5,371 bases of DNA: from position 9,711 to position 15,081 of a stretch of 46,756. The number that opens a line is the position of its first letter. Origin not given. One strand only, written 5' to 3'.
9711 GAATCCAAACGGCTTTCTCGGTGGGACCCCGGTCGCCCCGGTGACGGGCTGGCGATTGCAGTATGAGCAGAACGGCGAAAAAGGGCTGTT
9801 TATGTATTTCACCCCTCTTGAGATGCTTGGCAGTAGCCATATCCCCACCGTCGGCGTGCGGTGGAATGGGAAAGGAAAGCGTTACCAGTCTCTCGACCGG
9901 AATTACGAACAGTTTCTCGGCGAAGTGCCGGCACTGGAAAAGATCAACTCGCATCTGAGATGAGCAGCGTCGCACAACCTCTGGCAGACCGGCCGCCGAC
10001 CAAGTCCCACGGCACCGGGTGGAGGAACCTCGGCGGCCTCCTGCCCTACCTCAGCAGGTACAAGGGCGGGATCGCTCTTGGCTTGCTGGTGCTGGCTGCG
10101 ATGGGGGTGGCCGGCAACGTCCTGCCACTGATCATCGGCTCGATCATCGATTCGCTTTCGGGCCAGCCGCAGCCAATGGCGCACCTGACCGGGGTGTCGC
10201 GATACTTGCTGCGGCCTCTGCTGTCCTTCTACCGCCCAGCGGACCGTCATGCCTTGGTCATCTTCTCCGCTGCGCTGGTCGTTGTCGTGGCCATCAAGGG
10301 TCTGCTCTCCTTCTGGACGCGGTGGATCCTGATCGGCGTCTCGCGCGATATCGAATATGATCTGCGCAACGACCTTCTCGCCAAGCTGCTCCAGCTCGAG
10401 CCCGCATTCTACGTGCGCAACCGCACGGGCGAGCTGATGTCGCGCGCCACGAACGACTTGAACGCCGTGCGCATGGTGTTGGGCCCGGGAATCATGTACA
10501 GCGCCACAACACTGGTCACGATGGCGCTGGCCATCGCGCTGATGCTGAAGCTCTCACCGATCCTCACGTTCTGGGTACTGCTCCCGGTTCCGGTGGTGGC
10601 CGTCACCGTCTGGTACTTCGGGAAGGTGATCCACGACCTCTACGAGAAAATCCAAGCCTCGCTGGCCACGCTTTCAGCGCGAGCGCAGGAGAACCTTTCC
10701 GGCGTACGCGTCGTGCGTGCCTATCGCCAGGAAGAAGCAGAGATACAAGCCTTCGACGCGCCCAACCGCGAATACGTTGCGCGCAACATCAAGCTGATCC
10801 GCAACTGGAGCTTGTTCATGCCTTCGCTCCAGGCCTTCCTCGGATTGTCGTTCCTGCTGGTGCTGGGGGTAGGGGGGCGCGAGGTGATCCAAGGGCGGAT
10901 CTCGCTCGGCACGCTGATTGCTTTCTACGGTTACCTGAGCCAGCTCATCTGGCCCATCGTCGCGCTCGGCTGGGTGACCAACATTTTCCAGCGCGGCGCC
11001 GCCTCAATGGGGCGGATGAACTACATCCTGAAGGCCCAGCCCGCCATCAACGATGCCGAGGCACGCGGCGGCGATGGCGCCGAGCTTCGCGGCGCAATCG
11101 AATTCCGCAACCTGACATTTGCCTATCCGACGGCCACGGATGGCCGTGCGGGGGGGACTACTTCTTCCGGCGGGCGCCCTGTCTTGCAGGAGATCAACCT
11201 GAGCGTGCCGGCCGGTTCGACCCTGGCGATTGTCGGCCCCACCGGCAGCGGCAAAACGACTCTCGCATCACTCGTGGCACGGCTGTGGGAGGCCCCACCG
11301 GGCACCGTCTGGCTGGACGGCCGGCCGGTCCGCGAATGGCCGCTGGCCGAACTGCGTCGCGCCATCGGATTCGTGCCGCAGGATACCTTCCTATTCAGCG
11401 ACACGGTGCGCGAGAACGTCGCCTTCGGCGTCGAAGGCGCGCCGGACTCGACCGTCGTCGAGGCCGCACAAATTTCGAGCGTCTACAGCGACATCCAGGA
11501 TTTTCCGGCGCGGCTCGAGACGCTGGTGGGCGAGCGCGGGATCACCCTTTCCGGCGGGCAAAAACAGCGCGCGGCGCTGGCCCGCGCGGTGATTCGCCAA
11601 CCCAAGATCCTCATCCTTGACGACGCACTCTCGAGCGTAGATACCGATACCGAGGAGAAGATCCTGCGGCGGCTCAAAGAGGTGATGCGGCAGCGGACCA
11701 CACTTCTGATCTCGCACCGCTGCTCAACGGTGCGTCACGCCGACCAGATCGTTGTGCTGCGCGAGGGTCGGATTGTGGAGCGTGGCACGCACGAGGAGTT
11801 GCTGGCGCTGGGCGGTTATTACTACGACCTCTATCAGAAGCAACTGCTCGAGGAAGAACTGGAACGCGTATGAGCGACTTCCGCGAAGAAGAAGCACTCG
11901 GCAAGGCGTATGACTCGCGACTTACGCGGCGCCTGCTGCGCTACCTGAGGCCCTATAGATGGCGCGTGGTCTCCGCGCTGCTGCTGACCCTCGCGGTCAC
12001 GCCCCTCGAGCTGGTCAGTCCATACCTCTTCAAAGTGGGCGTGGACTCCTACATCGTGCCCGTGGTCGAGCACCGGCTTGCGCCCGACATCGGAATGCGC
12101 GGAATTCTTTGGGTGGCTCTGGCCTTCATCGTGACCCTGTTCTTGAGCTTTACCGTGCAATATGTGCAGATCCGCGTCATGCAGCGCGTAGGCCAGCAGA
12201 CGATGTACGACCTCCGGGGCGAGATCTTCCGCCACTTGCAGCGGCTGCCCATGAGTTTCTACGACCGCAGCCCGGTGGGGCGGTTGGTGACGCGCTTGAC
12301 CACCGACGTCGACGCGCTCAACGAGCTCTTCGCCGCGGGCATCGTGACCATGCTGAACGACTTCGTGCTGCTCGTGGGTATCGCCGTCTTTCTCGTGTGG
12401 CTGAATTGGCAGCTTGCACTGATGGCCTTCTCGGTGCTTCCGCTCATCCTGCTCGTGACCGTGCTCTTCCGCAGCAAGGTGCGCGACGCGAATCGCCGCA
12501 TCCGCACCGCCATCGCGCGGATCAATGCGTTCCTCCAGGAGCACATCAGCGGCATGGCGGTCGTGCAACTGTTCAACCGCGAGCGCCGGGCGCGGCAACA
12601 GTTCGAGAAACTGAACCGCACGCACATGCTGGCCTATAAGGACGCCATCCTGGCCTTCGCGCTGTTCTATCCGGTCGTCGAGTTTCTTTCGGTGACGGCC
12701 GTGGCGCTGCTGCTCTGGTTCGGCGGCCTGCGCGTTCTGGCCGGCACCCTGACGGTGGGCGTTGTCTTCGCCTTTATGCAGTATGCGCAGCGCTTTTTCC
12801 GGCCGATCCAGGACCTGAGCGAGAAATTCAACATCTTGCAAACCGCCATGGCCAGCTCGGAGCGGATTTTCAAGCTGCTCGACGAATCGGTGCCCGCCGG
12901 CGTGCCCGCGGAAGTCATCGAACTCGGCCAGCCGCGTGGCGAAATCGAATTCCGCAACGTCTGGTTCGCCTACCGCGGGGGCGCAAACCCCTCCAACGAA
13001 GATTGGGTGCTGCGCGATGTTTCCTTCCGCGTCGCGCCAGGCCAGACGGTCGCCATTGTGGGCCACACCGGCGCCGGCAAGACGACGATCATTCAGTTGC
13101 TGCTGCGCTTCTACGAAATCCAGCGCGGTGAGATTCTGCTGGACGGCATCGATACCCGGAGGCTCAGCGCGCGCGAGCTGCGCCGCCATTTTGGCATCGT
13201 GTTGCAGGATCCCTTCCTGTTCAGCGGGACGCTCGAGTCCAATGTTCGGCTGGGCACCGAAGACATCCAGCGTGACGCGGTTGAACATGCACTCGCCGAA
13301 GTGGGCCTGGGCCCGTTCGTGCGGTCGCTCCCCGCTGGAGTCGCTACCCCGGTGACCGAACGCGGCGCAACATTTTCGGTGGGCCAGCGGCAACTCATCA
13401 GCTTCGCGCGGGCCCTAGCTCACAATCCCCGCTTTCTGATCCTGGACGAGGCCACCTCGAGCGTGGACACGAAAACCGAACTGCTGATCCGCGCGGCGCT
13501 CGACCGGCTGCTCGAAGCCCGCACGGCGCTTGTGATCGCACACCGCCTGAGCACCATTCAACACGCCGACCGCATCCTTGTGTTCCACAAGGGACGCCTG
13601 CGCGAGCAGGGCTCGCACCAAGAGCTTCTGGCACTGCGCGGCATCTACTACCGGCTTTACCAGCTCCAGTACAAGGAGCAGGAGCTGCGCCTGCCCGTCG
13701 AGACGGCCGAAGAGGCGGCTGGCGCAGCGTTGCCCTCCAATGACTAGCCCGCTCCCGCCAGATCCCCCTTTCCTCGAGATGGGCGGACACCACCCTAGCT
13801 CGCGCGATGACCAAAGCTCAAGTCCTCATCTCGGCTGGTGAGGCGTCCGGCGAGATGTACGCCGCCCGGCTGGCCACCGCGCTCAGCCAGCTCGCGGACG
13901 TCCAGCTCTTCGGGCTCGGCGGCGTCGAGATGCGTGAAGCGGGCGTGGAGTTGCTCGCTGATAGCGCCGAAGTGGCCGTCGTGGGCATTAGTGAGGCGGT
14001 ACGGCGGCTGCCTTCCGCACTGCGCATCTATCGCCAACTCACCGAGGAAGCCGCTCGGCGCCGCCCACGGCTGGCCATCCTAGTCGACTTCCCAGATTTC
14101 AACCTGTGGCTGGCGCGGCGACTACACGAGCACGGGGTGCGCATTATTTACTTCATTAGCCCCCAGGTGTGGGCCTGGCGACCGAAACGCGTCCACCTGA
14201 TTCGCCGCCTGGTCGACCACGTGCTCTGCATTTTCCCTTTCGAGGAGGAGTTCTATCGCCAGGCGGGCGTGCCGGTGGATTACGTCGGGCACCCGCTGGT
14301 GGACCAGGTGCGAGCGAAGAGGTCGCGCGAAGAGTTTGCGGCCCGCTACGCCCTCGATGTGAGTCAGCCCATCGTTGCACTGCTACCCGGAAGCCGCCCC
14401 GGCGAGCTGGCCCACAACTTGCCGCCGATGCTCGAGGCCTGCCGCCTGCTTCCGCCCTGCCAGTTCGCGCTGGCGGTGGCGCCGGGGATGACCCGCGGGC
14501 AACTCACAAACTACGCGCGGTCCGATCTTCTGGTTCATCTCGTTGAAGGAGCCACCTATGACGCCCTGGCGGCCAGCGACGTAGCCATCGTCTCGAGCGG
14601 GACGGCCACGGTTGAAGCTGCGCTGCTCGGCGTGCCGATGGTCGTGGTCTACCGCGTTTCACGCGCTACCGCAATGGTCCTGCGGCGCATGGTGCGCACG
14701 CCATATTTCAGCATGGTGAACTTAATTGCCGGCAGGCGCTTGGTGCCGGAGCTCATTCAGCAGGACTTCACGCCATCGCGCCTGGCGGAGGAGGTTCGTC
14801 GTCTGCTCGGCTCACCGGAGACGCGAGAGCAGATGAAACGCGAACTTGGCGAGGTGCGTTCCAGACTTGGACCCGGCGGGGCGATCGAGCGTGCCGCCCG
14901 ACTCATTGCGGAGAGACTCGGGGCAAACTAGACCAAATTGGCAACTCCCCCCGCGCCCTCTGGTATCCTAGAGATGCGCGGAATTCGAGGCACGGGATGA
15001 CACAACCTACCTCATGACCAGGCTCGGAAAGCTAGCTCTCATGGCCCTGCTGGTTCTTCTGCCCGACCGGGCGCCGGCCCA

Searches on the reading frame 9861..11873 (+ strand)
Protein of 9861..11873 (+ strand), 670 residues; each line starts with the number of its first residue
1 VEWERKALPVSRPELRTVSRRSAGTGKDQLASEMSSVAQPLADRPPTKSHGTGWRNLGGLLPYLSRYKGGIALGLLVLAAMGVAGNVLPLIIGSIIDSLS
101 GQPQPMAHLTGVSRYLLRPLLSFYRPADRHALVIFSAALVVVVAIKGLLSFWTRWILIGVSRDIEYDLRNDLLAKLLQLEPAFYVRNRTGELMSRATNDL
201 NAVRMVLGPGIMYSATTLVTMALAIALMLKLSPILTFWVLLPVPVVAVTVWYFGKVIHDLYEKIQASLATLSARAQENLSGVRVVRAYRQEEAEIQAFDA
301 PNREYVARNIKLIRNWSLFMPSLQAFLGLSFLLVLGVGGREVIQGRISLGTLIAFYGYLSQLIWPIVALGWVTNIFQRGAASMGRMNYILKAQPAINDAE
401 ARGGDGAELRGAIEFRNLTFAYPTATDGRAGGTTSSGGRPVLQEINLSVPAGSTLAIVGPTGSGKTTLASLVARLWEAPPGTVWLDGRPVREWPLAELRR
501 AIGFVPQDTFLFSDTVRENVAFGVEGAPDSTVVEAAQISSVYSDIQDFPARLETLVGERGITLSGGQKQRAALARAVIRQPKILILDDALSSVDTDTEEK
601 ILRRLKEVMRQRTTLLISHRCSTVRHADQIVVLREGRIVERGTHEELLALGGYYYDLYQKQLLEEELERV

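Call 8: search_protein_families(library=pfam, proteins=[window:9861-11873:+])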
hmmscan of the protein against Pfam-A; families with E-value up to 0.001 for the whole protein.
window:9861-11873:+ (670 aa): 5 families
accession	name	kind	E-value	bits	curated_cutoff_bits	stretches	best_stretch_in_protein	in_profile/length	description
PF00664.28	ABC_membrane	-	8e-46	157.4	28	1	73-366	3-274/274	ABC transporter transmembrane region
PF00005.33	ABC_tran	-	1e-30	107.6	25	1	442-590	1-136/137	ABC transporter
PF02463.25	SMC_N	-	3.4e-06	27.1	40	1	485-633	113-211/220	RecF/RecN/SMC N terminal domain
PF05729.18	NACHT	-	0.00056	20.2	26.7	0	454-478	2-26/167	NACHT domain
PF00004.35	AAA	-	0.00084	20.2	21.2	0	457-613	3-96/131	ATPase family associated with various cellular activities (AAA)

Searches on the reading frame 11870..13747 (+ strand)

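Call 8: search_protein_families(library=pfam, proteins=[window:11870-13747:+])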
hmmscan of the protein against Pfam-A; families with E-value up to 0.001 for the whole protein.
window:11870-13747:+ (625 aa): 6 families
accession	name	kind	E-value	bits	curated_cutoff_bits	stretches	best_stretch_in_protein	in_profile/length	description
PF00664.28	ABC_membrane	-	1e-55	189.8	28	1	36-312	4-273/274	ABC transporter transmembrane region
PF00005.33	ABC_tran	-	8.3e-31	107.9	25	1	381-530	1-137/137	ABC transporter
PF02463.25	SMC_N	-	0.00018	21.4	40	0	456-570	108-209/220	RecF/RecN/SMC N terminal domain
PF13401.12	AAA_22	-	0.00028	21.7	27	0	393-528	7-93/130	AAA domain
PF00448.28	SRP54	-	0.00058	20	22.7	1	393-442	3-52/196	SRP54-type protein, GTPase domain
PF13191.12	AAA_16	-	0.00092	20.2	32.6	0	391-546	22-158/167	AAA ATPase domain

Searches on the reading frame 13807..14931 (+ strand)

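Call 8: search_protein_families(library=pfam, proteins=[window:13807-14931:+])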
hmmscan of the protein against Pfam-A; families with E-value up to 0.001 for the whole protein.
window:13807-14931:+ (374 aa): 1 family
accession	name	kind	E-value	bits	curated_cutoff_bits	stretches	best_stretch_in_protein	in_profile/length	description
PF02684.21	LpxB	-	6.3e-94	315.3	22.6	1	6-341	1-346/374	Lipid-A-disaccharide synthetase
